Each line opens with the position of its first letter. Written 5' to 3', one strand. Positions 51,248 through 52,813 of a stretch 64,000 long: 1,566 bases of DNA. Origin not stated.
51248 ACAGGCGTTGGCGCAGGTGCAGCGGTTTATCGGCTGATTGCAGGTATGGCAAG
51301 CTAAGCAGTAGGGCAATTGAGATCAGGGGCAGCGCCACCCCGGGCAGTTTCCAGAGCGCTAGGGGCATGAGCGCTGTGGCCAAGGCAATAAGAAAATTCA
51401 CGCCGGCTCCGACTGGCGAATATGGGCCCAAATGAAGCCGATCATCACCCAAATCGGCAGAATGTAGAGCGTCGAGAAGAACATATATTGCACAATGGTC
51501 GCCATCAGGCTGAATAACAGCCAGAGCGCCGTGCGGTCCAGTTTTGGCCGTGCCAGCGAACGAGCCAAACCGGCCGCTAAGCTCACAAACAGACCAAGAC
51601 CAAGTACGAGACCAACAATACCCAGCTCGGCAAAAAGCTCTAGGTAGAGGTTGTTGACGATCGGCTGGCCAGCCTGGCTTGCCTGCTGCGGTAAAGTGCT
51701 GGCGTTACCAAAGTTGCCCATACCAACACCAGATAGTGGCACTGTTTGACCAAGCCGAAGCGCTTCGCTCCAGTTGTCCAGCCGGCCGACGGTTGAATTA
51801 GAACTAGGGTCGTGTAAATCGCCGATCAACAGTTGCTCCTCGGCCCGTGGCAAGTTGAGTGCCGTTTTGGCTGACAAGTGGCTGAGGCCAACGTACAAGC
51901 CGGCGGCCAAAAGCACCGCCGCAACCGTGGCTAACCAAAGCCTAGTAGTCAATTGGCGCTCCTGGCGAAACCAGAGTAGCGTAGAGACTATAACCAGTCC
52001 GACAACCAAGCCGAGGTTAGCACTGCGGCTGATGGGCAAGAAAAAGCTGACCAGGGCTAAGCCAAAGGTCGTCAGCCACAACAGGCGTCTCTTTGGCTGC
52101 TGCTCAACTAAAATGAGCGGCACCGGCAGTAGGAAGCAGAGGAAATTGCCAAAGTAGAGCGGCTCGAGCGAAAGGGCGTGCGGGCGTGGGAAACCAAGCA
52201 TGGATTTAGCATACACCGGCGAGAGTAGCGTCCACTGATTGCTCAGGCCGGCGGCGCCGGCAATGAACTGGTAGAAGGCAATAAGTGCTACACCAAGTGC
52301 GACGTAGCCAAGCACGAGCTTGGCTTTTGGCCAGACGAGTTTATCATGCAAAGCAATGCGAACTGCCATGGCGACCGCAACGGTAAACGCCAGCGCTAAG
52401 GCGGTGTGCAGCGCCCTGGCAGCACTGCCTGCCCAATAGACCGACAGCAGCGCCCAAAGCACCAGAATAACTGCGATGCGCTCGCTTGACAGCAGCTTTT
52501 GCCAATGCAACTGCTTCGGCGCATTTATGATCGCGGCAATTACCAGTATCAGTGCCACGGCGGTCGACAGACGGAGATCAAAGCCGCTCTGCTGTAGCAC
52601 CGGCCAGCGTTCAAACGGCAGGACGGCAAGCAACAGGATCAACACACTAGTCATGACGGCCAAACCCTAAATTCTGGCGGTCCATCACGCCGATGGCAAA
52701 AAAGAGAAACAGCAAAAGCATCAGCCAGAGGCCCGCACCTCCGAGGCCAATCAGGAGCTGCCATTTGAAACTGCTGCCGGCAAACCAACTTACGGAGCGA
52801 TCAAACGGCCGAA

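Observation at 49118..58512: Glycan assembly cluster with three tandem Wzy_C paralogs and two Wzx flippases near S/T-rich pilin genes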

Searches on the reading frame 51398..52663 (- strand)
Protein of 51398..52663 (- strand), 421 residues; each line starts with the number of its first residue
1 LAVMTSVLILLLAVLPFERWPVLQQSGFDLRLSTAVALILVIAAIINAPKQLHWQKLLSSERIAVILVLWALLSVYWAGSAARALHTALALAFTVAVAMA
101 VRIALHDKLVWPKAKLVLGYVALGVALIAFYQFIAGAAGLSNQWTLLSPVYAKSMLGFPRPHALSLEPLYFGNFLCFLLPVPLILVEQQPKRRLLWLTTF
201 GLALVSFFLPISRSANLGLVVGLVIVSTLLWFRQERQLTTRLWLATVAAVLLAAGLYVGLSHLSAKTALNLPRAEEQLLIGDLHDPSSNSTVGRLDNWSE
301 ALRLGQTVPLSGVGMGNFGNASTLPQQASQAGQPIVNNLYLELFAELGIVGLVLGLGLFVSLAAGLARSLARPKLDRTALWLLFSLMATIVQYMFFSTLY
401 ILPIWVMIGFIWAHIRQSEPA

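Call 3: search_protein_families(library=pfam, proteins=[window:51398-52663:-], max_evalue=0.01)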
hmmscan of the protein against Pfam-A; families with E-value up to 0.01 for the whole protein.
window:51398-52663:- (421 aa): 1 family
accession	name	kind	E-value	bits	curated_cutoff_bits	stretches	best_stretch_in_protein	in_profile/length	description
PF04932.20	Wzy_C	-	1.4e-16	61.1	31.7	1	200-354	3-147/149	O-Antigen ligase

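Call 8: search_protein_families(library=ncbifam, proteins=[window:51398-52663:-], max_evalue=1)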
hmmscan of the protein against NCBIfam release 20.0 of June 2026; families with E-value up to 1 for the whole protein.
window:51398-52663:- (421 aa): 2 families
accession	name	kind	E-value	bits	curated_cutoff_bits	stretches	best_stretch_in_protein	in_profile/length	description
TIGR03097.1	PEP_O_lig_1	hypoth_equivalog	1.9e-10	40.2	188.1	1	178-362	175-344/408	putative O-glycosylation ligase, exosortase A system-associated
TIGR04370.1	glyco_rpt_poly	subfamily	0.17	10.8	40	1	116-257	92-231/396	oligosaccharide repeat unit polymerase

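Call 11: search_solved_structures(query=window:51398-52663:-, max_evalue=10)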
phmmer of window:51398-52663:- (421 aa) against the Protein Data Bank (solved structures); distinct sequences matched with E-value up to 10: 1.
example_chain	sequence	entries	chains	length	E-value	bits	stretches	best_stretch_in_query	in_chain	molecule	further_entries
4jrn_A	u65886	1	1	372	0.13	14.9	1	177-295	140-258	Rhoptry kinase family protein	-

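Call 16: find_homologous_proteins(query=window:51398-52663:-, max_evalue=0.00001)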
Query window:51398-52663:- (421 aa): 27 proteins with E <= 0.00001 among 8000 candidates.
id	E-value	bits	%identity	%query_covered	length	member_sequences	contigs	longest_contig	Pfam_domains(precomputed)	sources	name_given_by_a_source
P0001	7.3e-261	884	100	99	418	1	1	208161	PF04932.21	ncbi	-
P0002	4.0e-42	163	36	95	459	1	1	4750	PF04932.21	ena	-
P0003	3.3e-34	137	33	96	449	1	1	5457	PF04932.21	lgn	-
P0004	1.7e-33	135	31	97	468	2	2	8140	PF04932.21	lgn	-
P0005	5.6e-33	133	29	98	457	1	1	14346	PF04932.21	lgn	-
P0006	2.0e-32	131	29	99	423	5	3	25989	PF04932.21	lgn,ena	-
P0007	2.4e-32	131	32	95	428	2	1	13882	PF04932.21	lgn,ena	-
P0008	2.7e-32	131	29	98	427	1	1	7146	PF04932.21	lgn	-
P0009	9.7e-32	129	27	97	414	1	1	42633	PF04932.21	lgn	-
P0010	1.1e-30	125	30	94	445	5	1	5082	PF04932.21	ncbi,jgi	jgi:O-antigen ligase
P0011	2.0e-30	125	30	97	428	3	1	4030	PF04932.21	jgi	-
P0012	3.2e-30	124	28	93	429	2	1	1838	PF04932.21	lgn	-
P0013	4.4e-30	124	32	96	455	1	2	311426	PF04932.21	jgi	-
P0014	1.0e-29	122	31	89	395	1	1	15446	PF04932.21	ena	-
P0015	1.8e-29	122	29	94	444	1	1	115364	PF04932.21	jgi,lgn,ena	-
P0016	2.3e-28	118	28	98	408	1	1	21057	PF04932.21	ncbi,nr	ncbi:MAG: O-antigen ligase family protein [Candidatus Berkelbacteria bacterium]|nr:O-antigen ligase 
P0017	2.4e-27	115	30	96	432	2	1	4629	PF04932.21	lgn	-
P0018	7.7e-26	110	30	95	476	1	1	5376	PF04932.21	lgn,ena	-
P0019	1.3e-24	106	29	94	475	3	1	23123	PF04932.21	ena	-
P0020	2.3e-24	105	30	97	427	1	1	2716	PF04932.21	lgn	-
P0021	3.0e-24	104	27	97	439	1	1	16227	PF04932.21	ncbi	-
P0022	6.9e-23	100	28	94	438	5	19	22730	PF04932.21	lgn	-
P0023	2.2e-22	98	30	97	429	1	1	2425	PF04932.21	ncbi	-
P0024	4.2e-22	97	29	96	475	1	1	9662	PF04932.21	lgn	-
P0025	6.5e-22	97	29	95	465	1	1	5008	PF04932.21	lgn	-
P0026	1.1e-20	93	28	96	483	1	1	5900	PF04932.21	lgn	-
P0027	3.6e-11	61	27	64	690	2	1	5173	PF04932.21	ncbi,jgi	ncbi:MAG: O-antigen ligase family protein [Myxococcales bacterium]|jgi:hypothetical protein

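Call 17: find_encoding_contigs(protein=P0001, flank=10000, max_places=3)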
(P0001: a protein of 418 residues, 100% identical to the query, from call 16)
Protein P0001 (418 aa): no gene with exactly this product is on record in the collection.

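Call 18: list_cluster_members(proteins=[P0001, P0016, P0021])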
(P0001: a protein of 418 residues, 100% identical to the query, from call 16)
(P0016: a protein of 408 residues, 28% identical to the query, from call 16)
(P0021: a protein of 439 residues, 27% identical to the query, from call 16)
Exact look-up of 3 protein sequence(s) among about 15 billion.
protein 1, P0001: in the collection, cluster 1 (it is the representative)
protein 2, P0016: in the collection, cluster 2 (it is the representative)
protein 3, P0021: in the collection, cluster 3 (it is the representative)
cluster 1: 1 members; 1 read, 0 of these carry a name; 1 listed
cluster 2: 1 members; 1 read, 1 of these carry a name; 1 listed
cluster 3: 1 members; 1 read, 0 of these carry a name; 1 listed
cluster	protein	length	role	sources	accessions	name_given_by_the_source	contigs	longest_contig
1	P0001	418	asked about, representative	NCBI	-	-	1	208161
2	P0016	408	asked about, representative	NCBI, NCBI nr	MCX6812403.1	MAG: O-antigen ligase family protein [Candidatus Berkelbacteria bacterium] | O-antigen ligase family protein [Candidatus Berkelbacteria bacterium]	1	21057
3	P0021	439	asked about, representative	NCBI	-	-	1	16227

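Call 20: find_related_loci(query=A1, collection=genome_contigs, flank=10000)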
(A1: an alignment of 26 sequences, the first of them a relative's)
Query A1 (418 aa) in genome_contigs; peptide patterns used: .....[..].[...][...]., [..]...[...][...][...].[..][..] (x = any residue, [..] = any of these).
240 stretches matched a pattern; 191 encode a relative of the query (tblastn E <= 1e-3); the best 80 are kept; 80 distinct loci.
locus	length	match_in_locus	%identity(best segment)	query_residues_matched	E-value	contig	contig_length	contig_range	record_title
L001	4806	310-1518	34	8-410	2e-42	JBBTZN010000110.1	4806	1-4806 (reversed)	MAG: Patescibacteria group bacterium isolate H41-bin253_1 H41_bin253_1_000000000110, whole genome shotgun sequence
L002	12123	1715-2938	33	2-410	2e-40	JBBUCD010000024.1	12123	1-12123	MAG: Patescibacteria group bacterium isolate H41-bin162 H41_bin162_000000000024, whole genome shotgun sequence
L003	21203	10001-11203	34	12-410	3e-40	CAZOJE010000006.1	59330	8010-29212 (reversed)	MAG TPA_asm: uncultured Candidatus Saccharibacteria bacterium isolate SRP216815_co1_184 genome assembly, contig: NODE_55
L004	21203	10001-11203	33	12-410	9e-40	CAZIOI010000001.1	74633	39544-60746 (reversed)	MAG TPA_asm: uncultured Candidatus Saccharibacteria bacterium isolate SRP192927_co3_90 genome assembly, contig: NODE_542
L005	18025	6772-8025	34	5-415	2e-39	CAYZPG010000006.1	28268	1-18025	MAG TPA_asm: uncultured Candidatus Saccharibacteria bacterium isolate SRP173033_co2_60 genome assembly, contig: NODE_555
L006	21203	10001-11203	32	12-410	8e-39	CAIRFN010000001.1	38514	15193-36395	uncultured Candidatus Berkelbacteria bacterium isolate AM-lipid-01-D8_bin-0424 genome assembly, contig: bin-0424:01/13,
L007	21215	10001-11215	32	7-410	6e-39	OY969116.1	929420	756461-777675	MAG: uncultured Candidatus Berkelbacteria bacterium isolate MFD04408.bin.c.6 genome assembly, chromosome: 1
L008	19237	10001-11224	29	4-412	2e-38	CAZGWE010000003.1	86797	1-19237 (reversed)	MAG TPA_asm: uncultured Candidatus Saccharibacteria bacterium isolate binchicken_co251_1001 genome assembly, contig: NOD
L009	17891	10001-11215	30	8-410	3e-38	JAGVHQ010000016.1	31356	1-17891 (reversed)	MAG: Candidatus Berkelbacteria bacterium isolate DeMMO2_25 c_000000071836, whole genome shotgun sequence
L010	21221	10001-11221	32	5-410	9e-38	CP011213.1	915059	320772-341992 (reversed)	MAG: Berkelbacteria bacterium GW2011_GWE1_39_12, complete genome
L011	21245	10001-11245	31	7-410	1e-37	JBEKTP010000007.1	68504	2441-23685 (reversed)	MAG: Patescibacteria group bacterium isolate SPRUCE 560 SPRUCE_560_7, whole genome shotgun sequence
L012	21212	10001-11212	33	7-408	1e-37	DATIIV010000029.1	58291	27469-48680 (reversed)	MAG TPA_asm: Candidatus Saccharimonadia bacterium isolate SMAG_U15674 k141_350042, whole genome shotgun sequence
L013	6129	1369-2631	31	5-410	1e-37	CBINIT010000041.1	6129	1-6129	MAG TPA_asm: uncultured Candidatus Berkelbacteria bacterium isolate SRR16817054_binner13_Refined_30 genome assembly, con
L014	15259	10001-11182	31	13-404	4e-36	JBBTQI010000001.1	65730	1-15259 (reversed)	MAG: Patescibacteria group bacterium isolate H43-bin163_1 H43_bin163_1_000000000001, whole genome shotgun sequence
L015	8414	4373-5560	28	13-412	2e-35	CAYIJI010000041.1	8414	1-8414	MAG TPA_asm: uncultured Candidatus Saccharibacteria bacterium isolate ERP119705_co23_573 genome assembly, contig: NODE_9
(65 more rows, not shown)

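Call 28: search_solved_structures(query=A1, max_evalue=10, show_alignments=2)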
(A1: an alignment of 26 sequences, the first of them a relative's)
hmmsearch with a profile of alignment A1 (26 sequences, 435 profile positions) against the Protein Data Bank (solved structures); distinct sequences matched with E-value up to 10: 2.
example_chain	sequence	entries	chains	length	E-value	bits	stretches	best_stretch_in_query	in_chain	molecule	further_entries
7tpg_B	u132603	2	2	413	1.5e-14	57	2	210-384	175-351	Putative cell surface polysaccharide polymerase/ligase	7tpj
9rmk_A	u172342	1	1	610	4.5e-09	38.9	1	183-378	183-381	Oligosaccharyltransferase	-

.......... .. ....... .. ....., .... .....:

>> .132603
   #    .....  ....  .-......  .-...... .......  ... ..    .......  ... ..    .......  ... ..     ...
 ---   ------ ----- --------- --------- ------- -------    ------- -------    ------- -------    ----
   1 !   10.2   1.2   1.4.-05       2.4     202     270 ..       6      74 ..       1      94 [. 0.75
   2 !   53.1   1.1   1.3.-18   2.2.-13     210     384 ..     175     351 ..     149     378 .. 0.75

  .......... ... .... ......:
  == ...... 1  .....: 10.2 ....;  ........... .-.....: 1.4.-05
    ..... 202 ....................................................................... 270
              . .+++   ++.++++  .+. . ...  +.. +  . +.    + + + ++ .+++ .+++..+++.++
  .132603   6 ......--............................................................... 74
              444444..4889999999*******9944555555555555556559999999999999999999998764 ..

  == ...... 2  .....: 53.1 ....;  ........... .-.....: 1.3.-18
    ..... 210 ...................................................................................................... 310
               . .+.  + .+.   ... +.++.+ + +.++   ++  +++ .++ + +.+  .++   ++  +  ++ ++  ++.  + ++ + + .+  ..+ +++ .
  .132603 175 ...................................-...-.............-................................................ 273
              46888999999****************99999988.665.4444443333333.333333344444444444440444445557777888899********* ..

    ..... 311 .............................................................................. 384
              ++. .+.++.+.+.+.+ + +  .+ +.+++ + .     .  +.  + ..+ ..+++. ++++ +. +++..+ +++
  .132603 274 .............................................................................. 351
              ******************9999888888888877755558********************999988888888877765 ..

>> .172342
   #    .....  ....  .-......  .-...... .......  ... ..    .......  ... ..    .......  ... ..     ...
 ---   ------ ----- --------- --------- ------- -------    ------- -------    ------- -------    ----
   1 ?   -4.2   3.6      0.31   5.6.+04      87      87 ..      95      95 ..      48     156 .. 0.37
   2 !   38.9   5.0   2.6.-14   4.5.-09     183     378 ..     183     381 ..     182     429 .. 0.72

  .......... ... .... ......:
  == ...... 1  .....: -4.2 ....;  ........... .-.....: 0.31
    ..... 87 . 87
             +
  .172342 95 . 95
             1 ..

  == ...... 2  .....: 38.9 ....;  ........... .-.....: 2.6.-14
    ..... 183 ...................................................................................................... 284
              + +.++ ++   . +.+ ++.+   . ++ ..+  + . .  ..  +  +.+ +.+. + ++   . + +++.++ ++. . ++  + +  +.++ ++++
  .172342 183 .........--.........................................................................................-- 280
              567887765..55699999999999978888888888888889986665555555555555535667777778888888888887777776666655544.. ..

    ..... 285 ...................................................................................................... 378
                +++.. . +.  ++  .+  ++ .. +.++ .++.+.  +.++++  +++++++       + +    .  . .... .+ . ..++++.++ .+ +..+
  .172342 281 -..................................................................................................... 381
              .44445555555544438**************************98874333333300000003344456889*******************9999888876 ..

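Call 59: predict_structure(alignment_id=A1)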
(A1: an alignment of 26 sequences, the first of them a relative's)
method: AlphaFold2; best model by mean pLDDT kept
length: 418 residues; sequences in the alignment: 26
mean_pLDDT: 85.7   pTM: 0.88
mean pLDDT of the five models: 85.7, 83.0, 82.6, 82.5, 81.3
residues with pLDDT >= 90: 246; 70-90: 112; 50-70: 33; < 50: 27
segments of 3 or more residues with pLDDT < 50: 264-286, 325-327
pLDDT, mean of each block of 10 residues (from residue 1): 96 76 76 96 91 96 98 96 96 97 93 95 91 85 74 62 76 85 92 93 84 90 92 89 89 79 48 44 51 92 97 93 60 92 98 97 93 92 93 81 96 88
secondary structure, 60 per line:
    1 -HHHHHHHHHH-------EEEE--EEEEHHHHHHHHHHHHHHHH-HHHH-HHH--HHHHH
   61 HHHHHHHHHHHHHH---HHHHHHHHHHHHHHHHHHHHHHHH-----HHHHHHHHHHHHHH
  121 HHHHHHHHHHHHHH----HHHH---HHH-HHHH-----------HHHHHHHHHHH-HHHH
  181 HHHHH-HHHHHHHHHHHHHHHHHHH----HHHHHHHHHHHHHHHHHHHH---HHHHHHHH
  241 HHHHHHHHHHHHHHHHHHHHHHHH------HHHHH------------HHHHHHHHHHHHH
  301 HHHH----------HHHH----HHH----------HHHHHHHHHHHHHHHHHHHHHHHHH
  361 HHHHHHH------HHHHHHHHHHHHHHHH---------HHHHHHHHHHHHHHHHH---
elements in order: H2-11 E19-22 E25-28 H29-44 H46-49 H56-74 H78-101 H107-134 H139-142 H150-153 H165-175 H177-185 H187-205 H210-229 H233-264 H271-275 H288-304 H315-318 H336-367 H374-389 H399-415

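Call 62: fold_search(model_id=the predicted structure, library=pdb)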
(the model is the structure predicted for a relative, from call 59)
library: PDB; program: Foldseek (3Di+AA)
matches with E <= 10: 154; with E <= 0.001: 1
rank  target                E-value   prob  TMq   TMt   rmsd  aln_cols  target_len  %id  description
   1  7tpg_B                1.6e-06  1.00  0.50  0.52   8.9       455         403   17  Single-Particle Cryo-EM Structure of the WaaL O-antigen ligase in its ligand bound state (released 2022-04-06)
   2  7e9s_A                9.8e-02  0.44  0.21  0.13  18.6       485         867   13  Archaeal oligosaccharyltransferase AglB from Archaeoglobus fulgidus in complex with an inhibitory peptide and a dolich (released 2021-09-08)
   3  6pl6_A                2.1e-01  0.90  0.37  0.43   9.7       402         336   14  Structural coordination of polymerization and crosslinking by a peptidoglycan synthase complex (released 2020-03-18)
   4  8z7r                  2.9e-01  0.10  0.12  0.13  25.6       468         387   12  SLC19A3 apo structure (released 2025-01-08)
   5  4u4w_A                4.8e-01  0.14  0.17  0.17  22.2       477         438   15  Structure of a nitrate/nitrite antiporter NarK in nitrate-bound occluded state (released 2015-07-15)
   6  8xsm                  8.5e-01  0.05  0.10  0.12  24.8       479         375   15  transporter (released 2025-01-15)
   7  8thr                  9.6e-01  0.07  0.14  0.14  23.2       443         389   12  Structure of the human vesicular monoamine transporter 2 (VMAT2) bound to tetrabenazine in an occluded conformation (released 2023-10-25)
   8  6s7t_A                1.1e+00  0.23  0.23  0.17  14.2       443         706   10  Cryo-EM structure of human oligosaccharyltransferase complex OST-B (released 2019-12-18)
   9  9kmq_B                1.1e+00  0.06  0.14  0.14  21.5       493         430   12  CryoEM structure of osPHT1-11 at pH 8.0 (released 2025-10-08)
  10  9kou_B                1.2e+00  0.06  0.14  0.13  20.7       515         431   10  CryoEM structure of osPHT1-11 at pH 5.0 (released 2025-10-08)
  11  3wdo                  1.2e+00  0.05  0.12  0.11  25.4       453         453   13  Structure of E. coli YajR transporter (released 2013-08-07)
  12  6gv1_A                1.4e+00  0.05  0.13  0.14  23.5       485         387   12  Crystal structure of E.coli Multidrug/H+ antiporter MdfA in outward open conformation with bound Fab fragment (released 2018-10-03)
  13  6e9c                  1.4e+00  0.05  0.12  0.11  23.8       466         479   12  Selenomethionine Derivative Structure of A Bacterial Homolog to Human Lysosomal Transporter, Spinster (released 2019-08-14)
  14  8jtb                  1.5e+00  0.06  0.13  0.14  24.1       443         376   12  VMAT2 complex with dopamine (released 2024-05-08)
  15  7bc6_A                1.5e+00  0.04  0.11  0.11  26.0       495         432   13  Cryo-EM structure of the outward open proton coupled folate transporter at pH 7.5 (released 2021-05-12)
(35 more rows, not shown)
